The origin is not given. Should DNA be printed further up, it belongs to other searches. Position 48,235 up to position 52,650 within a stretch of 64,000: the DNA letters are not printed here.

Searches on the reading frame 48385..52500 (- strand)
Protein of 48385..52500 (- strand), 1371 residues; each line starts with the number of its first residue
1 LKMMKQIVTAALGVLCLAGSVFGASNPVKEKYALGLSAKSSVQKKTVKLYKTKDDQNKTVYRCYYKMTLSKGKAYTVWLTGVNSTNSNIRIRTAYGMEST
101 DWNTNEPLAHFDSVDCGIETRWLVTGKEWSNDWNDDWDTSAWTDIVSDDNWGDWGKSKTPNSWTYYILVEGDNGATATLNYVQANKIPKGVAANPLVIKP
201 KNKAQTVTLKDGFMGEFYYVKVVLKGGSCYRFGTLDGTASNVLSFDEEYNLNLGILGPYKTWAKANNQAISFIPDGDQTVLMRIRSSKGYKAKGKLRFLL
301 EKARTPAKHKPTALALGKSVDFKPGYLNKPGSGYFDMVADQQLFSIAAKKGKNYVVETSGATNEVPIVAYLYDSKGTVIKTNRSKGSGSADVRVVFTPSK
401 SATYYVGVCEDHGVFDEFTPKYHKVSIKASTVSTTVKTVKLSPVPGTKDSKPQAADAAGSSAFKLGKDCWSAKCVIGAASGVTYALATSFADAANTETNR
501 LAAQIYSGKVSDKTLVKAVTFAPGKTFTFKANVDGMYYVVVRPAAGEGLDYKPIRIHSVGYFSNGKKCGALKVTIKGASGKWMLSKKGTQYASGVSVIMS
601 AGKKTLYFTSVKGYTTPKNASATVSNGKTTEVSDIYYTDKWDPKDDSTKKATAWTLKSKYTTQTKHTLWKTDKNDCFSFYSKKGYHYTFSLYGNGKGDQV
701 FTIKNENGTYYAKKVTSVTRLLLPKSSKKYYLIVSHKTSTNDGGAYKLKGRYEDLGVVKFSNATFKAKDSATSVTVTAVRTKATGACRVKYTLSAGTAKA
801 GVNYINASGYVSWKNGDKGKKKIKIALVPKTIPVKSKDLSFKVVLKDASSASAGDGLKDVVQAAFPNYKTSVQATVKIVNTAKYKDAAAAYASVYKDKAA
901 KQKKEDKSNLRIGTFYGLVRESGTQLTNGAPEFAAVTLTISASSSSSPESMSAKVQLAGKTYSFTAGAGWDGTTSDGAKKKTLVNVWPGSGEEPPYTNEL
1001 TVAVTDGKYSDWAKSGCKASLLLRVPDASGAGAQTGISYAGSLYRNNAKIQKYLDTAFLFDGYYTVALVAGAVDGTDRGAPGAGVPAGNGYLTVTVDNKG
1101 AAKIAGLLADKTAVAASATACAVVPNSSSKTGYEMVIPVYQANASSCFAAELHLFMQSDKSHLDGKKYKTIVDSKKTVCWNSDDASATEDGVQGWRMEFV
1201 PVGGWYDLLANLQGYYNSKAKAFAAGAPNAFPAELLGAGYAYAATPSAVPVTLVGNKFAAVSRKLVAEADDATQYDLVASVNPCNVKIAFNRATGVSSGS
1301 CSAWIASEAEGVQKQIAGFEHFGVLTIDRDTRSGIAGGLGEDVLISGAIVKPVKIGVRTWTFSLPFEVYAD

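Call 81: search_protein_families(library=pfam, proteins=[window:48385-52500:-], max_evalue=0.0001)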
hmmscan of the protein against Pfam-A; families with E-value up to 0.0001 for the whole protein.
window:48385-52500:- (1371 aa): 2 families
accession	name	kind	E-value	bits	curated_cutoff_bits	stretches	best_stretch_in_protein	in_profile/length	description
PF03160.20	Calx-beta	-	9.5e-09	35.7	27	1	754-847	4-96/119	Calx-beta domain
PF04151.21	PPC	-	4.6e-06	27.8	25.9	0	341-408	2-68/70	Bacterial pre-peptidase C-terminal domain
